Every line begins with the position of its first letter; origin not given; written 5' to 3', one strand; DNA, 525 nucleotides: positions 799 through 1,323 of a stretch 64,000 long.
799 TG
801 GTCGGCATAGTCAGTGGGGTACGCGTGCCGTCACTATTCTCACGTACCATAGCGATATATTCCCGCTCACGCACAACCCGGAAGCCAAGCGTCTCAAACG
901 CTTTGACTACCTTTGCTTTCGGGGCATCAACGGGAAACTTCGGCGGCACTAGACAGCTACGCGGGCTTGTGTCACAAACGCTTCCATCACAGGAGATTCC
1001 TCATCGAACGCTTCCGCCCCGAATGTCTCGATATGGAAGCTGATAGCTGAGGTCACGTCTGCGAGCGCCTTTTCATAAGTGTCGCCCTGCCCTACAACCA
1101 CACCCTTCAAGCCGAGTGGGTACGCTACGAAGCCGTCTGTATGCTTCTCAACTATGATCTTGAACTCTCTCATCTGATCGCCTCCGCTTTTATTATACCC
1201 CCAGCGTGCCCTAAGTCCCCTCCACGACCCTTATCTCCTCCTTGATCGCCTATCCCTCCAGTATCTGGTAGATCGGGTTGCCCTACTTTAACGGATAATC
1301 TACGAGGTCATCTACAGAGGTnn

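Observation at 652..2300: Three copies of an RM-gene 3' end delimit two inserted cassettes downstream of the type IIG gene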

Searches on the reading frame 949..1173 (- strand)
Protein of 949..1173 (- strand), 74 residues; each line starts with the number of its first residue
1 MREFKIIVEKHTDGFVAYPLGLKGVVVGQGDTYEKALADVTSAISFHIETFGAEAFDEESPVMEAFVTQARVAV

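Call 9: search_protein_families(library=padloc, proteins=[window:949-1173:-], max_evalue=0.01)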
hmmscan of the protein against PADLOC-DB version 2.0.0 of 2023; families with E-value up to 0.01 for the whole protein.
window:949-1173:- (74 aa): 0 families

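Call 10: search_protein_families(library=pfam, proteins=[window:949-1173:-], max_evalue=0.01)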
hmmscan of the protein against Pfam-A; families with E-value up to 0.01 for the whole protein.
window:949-1173:- (74 aa): 1 family
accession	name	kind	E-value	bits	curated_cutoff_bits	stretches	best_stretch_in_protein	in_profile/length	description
PF18129.7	SH3_12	-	0.0095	16.3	26.2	1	18-52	18-46/69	Xrn1 SH3-like domain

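Call 11: search_protein_families(library=ncbifam, proteins=[window:949-1173:-], max_evalue=0.01)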
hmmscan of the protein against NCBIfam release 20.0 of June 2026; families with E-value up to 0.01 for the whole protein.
window:949-1173:- (74 aa): 0 families

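Call 40: find_homologous_proteins(query=window:949-1173:-, max_evalue=1e-8)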
Query window:949-1173:- (74 aa): 7992 proteins with E <= 1e-8 among 8000 candidates; the best 120 are listed.
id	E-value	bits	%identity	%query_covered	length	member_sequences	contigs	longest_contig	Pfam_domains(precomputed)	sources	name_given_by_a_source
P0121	4.4e-40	152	100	100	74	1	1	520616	-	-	-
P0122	1.8e-39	150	99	100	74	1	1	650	-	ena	-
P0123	7.2e-39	148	97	100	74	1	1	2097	-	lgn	-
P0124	1.7e-38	147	97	100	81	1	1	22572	-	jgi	jgi:predicted RNase H-like HicB family nuclease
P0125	1.5e-37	144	93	100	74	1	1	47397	-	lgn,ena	-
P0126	2.3e-37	143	95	100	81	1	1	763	-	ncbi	-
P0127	1.8e-35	137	89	100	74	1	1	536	-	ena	-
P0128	8.0e-32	126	81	100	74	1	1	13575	-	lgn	-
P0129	1.2e-31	125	81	100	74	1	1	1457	-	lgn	-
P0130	3.0e-31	124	80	100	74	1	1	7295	-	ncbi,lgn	-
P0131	3.2e-31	124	77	100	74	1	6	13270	-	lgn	-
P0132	3.3e-31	124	79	99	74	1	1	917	-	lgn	-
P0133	3.9e-31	124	79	97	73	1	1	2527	-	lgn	-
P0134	4.8e-31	123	76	100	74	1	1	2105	-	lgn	-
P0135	5.9e-31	123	78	99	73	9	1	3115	-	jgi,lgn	jgi:predicted RNase H-like HicB family nuclease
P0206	1.5e-29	119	88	88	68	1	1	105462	-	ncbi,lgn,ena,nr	ncbi:MAG TPA: type II toxin-antitoxin system HicB family antitoxin [Chloroflexia bacterium]|nr:type 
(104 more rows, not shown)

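Call 42: find_encoding_contigs(protein=P0124, flank=10000, max_places=2)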
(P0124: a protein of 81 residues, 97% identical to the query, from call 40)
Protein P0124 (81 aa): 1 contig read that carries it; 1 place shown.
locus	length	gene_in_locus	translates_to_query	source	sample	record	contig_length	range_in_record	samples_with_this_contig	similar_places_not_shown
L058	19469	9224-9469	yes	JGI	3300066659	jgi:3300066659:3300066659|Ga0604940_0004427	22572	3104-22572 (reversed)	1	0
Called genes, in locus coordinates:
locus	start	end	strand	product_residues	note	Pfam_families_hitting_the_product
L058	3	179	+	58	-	?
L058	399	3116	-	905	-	PF13424:TPR_12 (faint), PF24575:TPR_Slam (faint), PF14559:TPR_19 (weak)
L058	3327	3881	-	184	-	PF13424:TPR_12 (faint), PF00515:TPR_1 (faint), PF07719:TPR_2 (faint), PF13181:TPR_8 (faint), PF13432:TPR_16 (faint), PF13371:TPR_9 (weak), PF13414:TPR_11 (weak)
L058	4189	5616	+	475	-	PF06468:Spond_N (weak)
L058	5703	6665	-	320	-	PF01791:DeoC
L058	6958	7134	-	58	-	PF10262:Rdx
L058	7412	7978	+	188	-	PF07452:CHRD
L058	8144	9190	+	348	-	PF13599:Pentapeptide_4 (faint), PF00805:Pentapeptide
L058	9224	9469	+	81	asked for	-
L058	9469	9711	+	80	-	PF07927:HicA_toxin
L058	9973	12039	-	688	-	PF08708:PriCT_1 (weak), PF13481:AAA_25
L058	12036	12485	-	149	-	PF21531:Rv2175c_wHTH (weak), PF12728:HTH_17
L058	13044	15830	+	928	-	PF18921:Cyanophycin_syn, PF01071:GARS_A, PF02222:ATP-grasp (weak), PF02786:CPSase_L_D2, PF08443:RimK, PF13549:ATP-grasp_5, PF08245:Mur_ligase_M, PF02875:Mur_ligase_C, +3 more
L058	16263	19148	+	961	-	-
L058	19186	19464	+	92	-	-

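Call 43: find_encoding_contigs(protein=P0125, flank=10000, max_places=2)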
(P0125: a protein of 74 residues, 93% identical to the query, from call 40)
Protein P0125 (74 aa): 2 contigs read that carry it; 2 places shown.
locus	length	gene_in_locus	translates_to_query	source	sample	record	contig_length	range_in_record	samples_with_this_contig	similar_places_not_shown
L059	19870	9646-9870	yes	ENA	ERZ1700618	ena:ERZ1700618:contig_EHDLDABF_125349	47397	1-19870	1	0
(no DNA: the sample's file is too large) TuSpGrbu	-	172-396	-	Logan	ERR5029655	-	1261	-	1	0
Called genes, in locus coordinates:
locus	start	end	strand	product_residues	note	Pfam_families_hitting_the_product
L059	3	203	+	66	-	?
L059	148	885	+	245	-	PF16819:DUF5074 (faint), PF21959:DUF6923 (faint), PF24684:Vgb_lyase (weak)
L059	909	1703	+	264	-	-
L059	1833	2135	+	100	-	PF13414:TPR_11 (faint)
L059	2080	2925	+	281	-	-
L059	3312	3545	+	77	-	PF00515:TPR_1 (weak), PF07719:TPR_2 (weak), PF13414:TPR_11 (weak)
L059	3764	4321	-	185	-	PF06778:Chlor_dismutase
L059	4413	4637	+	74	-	-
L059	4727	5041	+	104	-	-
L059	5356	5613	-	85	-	-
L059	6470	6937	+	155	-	PF25021:TEN_NHL (weak), PF06739:SBBP (faint), PF01436:NHL (weak), PF25021:TEN_NHL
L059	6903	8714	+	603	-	PF01436:NHL (faint), PF25021:TEN_NHL (weak), PF19190:BACON_2 (weak)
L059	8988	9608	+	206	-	PF01613:Flavin_Reduct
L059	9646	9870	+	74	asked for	-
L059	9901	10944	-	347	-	PF05960:DUF885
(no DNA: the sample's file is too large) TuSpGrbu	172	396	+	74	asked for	-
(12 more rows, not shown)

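Call 44: find_encoding_contigs(protein=P0123, flank=10000, max_places=2)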
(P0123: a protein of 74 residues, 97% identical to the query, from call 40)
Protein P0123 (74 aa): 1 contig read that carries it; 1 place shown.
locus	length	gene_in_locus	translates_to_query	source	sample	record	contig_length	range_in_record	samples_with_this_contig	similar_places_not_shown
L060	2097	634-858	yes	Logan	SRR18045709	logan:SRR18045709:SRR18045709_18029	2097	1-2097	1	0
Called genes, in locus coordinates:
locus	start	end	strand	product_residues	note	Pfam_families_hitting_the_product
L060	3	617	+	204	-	?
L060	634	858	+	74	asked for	-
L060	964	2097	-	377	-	?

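Call 82: find_encoding_contigs(protein=P0122, flank=2000, max_places=3)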
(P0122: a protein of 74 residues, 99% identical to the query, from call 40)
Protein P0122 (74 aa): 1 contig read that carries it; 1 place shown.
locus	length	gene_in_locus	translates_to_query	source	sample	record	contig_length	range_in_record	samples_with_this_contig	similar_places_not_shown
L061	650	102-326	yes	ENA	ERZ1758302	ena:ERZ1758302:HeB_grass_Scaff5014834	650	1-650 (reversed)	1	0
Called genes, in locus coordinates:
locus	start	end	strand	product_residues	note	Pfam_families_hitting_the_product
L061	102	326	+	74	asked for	-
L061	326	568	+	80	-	PF07927:HicA_toxin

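Call 83: find_encoding_contigs(protein=P0126, flank=2000, max_places=3)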
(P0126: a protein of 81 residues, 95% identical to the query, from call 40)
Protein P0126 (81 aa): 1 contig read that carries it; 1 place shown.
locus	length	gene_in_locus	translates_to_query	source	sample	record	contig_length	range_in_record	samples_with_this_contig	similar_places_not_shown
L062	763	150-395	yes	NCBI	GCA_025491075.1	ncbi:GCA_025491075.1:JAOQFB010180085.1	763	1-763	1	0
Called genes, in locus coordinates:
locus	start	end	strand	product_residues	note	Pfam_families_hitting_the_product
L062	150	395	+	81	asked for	-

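Call 87: find_encoding_contigs(protein=P0206, flank=6000, max_places=2)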
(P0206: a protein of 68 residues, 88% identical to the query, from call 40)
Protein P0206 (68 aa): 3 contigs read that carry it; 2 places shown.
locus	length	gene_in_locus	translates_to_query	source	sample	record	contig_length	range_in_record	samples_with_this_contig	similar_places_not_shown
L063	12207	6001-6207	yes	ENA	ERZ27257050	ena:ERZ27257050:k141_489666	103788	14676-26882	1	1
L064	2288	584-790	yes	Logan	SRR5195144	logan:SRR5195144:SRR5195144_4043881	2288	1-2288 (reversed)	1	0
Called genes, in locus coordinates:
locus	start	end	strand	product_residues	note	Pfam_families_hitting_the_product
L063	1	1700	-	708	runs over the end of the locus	PF00069:Pkinase, PF07714:PK_Tyr_Ser-Thr, PF03109:ABC1, PF13570:Beta-prop_ACSF4, PF13360:PQQ_2, PF13570:Beta-prop_ACSF4, PF13360:PQQ_2, PF13570:Beta-prop_ACSF4, +8 more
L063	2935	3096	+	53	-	-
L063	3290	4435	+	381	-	PF14082:SduA_C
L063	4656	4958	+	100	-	-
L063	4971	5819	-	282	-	-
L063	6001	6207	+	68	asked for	-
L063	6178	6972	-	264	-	-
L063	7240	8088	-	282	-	-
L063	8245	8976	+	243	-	PF00149:Metallophos, PF12850:Metallophos_2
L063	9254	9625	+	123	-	-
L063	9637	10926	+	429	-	-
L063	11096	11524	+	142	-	PF07366:SnoaL, PF12680:SnoaL_2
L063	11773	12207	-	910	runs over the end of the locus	PF00395:SLH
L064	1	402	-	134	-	?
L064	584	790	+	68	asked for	-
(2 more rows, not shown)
